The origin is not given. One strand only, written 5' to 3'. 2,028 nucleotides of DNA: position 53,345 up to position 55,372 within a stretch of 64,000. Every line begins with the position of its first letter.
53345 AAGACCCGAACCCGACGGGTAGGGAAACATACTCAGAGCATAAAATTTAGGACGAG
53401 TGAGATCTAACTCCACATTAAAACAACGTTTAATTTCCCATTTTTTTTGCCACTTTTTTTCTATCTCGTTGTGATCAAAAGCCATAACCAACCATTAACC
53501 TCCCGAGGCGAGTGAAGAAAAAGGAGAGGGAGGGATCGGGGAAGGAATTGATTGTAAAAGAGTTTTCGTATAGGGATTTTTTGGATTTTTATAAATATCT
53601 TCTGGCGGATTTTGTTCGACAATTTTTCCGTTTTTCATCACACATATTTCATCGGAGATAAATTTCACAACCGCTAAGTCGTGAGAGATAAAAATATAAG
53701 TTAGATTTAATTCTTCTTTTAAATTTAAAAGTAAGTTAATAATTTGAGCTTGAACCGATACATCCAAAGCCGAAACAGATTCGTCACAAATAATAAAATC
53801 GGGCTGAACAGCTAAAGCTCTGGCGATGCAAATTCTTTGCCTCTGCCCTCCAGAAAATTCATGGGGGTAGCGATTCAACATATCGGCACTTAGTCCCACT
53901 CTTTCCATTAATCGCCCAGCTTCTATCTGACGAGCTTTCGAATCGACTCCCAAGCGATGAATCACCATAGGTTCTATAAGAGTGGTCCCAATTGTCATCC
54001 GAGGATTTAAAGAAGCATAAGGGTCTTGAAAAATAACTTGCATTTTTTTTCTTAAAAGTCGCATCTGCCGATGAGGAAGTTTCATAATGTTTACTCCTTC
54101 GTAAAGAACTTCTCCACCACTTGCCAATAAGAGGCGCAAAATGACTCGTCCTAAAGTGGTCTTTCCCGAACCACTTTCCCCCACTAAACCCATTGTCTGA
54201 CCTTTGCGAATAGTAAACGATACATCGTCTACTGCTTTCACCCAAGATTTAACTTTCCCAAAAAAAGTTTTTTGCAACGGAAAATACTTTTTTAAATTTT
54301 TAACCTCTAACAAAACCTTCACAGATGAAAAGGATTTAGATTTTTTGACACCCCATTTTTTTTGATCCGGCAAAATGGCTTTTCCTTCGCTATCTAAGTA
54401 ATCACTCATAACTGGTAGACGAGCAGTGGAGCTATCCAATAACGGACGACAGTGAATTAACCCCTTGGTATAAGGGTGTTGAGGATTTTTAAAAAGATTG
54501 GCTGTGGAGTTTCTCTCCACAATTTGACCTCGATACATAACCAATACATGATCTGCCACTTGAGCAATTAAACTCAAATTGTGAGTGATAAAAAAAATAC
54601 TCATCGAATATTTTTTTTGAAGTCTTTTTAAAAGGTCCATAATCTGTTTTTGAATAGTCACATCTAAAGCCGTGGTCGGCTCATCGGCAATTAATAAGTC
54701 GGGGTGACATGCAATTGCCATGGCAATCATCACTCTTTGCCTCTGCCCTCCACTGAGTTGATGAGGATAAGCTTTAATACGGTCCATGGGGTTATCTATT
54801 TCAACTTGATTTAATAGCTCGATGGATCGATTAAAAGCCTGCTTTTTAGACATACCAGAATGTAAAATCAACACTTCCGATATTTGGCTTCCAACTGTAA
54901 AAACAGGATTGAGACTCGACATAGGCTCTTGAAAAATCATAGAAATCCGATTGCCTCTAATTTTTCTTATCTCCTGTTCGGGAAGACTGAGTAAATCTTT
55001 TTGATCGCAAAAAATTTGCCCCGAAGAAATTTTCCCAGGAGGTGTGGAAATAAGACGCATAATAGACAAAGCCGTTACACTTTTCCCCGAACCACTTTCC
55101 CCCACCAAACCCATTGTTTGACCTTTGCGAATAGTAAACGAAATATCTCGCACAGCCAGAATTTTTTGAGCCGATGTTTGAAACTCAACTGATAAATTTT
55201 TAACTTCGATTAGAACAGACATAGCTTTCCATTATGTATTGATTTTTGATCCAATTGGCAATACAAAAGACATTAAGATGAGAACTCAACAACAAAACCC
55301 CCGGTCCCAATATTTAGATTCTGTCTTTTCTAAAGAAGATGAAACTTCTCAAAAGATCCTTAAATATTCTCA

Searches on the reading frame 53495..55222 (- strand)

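Call 68: search_protein_families(library=pfam, proteins=[window:53495-55222:-], max_evalue=0.001)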
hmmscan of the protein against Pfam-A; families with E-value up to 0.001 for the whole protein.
window:53495-55222:- (575 aa): 13 families
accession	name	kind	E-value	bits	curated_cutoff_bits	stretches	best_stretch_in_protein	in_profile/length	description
PF00005.33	ABC_tran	-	8.4e-65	217.9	25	2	332-482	2-135/137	ABC transporter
PF08352.17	oligo_HPY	-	6.4e-16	58.9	27.1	2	535-566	1-32/65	Oligopeptide/dipeptide transporter, C-terminal region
PF02463.25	SMC_N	-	2.8e-13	50.2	40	1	31-228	22-211/220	RecF/RecN/SMC N terminal domain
PF13304.12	AAA_21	-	2.8e-10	41.2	27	1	145-219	227-303/304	AAA domain, putative AbiEii toxin, Type IV TA system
PF00006.31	ATP-synt_ab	-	6.3e-08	33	29.5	0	333-363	6-36/213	ATP synthase alpha/beta family, nucleotide-binding domain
PF13555.12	AAA_29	-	2.4e-05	24.4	27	0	332-367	13-48/61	P-loop containing region of AAA domain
PF13191.12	AAA_16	-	2.5e-05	25.3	32.6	0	343-374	26-57/167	AAA ATPase domain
PF13401.12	AAA_22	-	4.3e-05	24.3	27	0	344-399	8-59/130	AAA domain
PF20720.3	nSTAND3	-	6.7e-05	23.1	27.2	0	335-400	11-72/155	Novel STAND NTPase 3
PF04851.21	ResIII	-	7.4e-05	23.1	22.5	0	22-92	10-80/164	Type III restriction enzyme, res subunit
PF05729.18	NACHT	-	0.00047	20.5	26.7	0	343-365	2-24/167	NACHT domain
PF13245.12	AAA_19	-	0.00066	20.3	25.1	0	339-499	9-115/134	AAA domain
PF01935.23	DUF87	-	0.00086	19.9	23.2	0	344-373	26-56/220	Helicase HerA, central domain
